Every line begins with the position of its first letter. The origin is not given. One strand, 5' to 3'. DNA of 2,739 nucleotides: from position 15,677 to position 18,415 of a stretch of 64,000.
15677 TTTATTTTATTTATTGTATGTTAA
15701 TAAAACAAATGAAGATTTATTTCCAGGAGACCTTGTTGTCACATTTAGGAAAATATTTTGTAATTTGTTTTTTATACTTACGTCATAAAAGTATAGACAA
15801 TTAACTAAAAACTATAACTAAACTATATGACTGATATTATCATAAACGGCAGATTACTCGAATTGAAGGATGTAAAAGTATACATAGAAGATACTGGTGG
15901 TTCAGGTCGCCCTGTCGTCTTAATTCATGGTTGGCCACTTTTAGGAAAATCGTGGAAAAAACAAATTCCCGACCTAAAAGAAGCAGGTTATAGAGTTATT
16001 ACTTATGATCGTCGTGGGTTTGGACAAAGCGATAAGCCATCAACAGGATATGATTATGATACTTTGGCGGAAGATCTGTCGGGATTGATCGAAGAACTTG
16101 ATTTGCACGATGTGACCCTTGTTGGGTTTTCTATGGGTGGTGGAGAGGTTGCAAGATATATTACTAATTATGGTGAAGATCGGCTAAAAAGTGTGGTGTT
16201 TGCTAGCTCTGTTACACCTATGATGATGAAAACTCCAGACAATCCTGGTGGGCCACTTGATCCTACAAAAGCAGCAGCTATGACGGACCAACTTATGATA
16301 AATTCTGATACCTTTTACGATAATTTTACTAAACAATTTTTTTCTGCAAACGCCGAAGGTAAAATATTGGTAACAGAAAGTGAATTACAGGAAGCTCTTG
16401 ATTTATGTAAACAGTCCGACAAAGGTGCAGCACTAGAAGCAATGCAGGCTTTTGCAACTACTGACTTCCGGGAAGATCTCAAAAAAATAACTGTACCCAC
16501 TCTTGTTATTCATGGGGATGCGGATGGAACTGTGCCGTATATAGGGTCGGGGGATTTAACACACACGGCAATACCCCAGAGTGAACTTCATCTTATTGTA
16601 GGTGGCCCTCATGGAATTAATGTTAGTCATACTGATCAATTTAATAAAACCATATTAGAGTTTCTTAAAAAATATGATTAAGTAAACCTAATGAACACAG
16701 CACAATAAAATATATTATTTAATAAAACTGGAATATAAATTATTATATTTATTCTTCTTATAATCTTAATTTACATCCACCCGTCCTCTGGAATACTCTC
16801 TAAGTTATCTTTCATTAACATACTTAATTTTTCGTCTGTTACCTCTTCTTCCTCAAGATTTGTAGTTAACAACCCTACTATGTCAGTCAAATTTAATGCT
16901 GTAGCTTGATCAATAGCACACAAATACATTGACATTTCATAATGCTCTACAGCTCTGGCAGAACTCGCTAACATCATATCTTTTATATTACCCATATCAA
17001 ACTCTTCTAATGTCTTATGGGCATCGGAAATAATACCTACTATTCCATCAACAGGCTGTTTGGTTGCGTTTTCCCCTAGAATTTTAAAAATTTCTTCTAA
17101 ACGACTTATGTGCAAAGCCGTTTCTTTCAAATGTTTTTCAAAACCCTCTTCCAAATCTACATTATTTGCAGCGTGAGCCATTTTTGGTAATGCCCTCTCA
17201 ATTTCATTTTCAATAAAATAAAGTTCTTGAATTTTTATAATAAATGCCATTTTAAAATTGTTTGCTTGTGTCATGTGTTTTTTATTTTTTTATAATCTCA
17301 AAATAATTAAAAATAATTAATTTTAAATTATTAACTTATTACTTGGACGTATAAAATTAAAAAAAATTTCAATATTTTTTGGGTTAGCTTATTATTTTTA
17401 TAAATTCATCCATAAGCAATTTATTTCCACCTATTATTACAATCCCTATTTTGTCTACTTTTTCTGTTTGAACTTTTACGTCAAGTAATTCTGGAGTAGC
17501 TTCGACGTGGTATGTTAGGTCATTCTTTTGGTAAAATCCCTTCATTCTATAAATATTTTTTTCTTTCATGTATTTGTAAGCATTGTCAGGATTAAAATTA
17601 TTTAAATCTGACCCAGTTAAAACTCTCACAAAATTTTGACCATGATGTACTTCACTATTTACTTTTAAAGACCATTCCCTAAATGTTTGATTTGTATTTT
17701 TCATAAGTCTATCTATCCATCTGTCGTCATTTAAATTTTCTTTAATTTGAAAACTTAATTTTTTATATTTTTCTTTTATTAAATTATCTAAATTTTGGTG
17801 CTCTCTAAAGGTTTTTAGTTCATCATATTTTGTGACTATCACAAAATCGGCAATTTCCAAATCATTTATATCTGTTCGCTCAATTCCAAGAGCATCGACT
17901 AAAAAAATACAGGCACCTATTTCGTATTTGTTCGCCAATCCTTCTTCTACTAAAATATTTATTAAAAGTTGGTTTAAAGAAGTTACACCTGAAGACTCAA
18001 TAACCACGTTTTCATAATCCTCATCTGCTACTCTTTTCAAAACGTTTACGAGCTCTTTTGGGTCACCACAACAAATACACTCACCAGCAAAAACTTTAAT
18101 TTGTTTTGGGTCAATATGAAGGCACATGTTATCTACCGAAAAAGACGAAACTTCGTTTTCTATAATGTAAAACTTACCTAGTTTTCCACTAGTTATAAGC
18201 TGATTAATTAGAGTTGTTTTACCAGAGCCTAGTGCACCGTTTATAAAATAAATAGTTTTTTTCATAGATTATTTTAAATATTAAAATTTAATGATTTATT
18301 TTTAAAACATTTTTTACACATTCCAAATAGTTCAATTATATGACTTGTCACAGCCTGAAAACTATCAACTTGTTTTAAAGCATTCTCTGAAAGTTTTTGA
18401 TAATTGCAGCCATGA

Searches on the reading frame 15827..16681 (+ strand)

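Call 72: search_protein_families(library=pfam, proteins=[window:15827-16681:+], max_evalue=0.0001)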
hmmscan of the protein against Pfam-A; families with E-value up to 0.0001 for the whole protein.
window:15827-16681:+ (284 aa): 3 families
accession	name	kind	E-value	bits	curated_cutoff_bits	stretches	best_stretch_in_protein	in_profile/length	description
PF00561.26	Abhydrolase_1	-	1e-35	124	25.8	1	29-267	2-243/245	alpha/beta hydrolase fold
PF12697.13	Abhydrolase_6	-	1.4e-20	75.4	26.3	1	30-273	1-215/217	Alpha/beta hydrolase family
PF12146.15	Hydrolase_4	-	2.8e-20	73.1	27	1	30-264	7-234/239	Serine aminopeptidase, S33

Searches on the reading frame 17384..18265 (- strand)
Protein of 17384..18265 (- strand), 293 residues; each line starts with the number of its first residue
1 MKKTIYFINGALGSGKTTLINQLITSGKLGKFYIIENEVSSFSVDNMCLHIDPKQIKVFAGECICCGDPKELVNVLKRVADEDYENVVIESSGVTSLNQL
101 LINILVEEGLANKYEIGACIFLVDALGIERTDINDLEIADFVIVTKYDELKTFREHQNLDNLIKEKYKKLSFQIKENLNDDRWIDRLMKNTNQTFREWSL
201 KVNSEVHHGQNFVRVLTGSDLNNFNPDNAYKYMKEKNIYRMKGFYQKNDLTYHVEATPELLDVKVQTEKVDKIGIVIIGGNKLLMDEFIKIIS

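Call 72: search_protein_families(library=pfam, proteins=[window:17384-18265:-], max_evalue=0.0001)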
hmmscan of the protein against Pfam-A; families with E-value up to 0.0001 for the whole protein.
window:17384-18265:- (293 aa): 2 families
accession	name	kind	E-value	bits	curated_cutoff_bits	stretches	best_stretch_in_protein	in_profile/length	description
PF02492.25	cobW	-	1.7e-24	86.8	20.7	1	5-166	2-172/180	CobW/HypB/UreG, nucleotide-binding domain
PF13173.12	AAA_14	-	9.3e-05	22.9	27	0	3-28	2-27/129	AAA domain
